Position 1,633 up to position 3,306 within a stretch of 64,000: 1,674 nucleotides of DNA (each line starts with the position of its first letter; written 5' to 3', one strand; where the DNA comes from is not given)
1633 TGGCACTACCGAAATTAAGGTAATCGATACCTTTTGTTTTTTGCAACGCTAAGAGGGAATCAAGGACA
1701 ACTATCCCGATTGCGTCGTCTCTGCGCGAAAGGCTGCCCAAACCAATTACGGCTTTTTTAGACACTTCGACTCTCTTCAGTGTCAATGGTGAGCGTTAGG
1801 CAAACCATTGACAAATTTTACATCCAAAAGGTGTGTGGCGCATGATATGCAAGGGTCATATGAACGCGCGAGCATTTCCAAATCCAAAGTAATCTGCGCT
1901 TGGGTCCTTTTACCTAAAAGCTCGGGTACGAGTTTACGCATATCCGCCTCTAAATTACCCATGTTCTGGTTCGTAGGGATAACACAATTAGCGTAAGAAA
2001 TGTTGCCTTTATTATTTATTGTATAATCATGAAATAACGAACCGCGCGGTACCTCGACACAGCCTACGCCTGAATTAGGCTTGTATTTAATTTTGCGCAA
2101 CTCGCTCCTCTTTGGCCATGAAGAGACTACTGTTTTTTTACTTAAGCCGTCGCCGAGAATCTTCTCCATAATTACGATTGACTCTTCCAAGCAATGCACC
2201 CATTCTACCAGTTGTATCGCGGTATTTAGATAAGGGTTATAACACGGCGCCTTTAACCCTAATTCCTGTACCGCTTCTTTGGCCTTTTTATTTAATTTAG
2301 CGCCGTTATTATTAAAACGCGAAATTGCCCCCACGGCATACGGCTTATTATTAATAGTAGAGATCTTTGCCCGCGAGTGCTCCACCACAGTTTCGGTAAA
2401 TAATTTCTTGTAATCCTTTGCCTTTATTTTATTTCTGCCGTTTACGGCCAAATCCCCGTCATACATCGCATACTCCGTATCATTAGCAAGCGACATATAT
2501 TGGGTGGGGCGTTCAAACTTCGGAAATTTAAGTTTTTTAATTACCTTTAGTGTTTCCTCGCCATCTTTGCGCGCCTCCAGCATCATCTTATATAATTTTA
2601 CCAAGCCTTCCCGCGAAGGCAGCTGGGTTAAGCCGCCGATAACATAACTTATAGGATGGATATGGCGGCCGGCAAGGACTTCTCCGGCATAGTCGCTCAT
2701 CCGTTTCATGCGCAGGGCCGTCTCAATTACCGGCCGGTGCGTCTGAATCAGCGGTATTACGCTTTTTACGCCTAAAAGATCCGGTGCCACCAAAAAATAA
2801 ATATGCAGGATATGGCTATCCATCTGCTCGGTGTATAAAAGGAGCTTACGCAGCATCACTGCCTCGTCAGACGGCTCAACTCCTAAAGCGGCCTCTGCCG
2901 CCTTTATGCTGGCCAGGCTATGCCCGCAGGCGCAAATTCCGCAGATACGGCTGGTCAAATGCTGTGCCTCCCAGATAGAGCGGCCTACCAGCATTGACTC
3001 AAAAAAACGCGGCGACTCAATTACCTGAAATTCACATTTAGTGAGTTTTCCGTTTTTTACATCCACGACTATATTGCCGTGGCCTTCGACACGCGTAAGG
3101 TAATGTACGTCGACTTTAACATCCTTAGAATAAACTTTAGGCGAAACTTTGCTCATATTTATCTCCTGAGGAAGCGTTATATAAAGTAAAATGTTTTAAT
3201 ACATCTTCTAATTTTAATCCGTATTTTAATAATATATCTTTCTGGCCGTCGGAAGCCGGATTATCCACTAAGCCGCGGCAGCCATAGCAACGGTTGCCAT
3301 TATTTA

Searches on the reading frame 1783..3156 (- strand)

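Call 83: search_protein_families(library=pfam, proteins=[window:1783-3156:-], max_evalue=0.00001)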
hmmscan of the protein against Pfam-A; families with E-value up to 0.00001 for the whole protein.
window:1783-3156:- (457 aa): 1 family
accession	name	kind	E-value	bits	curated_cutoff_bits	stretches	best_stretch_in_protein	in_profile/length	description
PF00374.24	NiFeSe_Hases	-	1.7e-35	123.4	25.8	2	50-133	1-84/508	Nickel-dependent hydrogenase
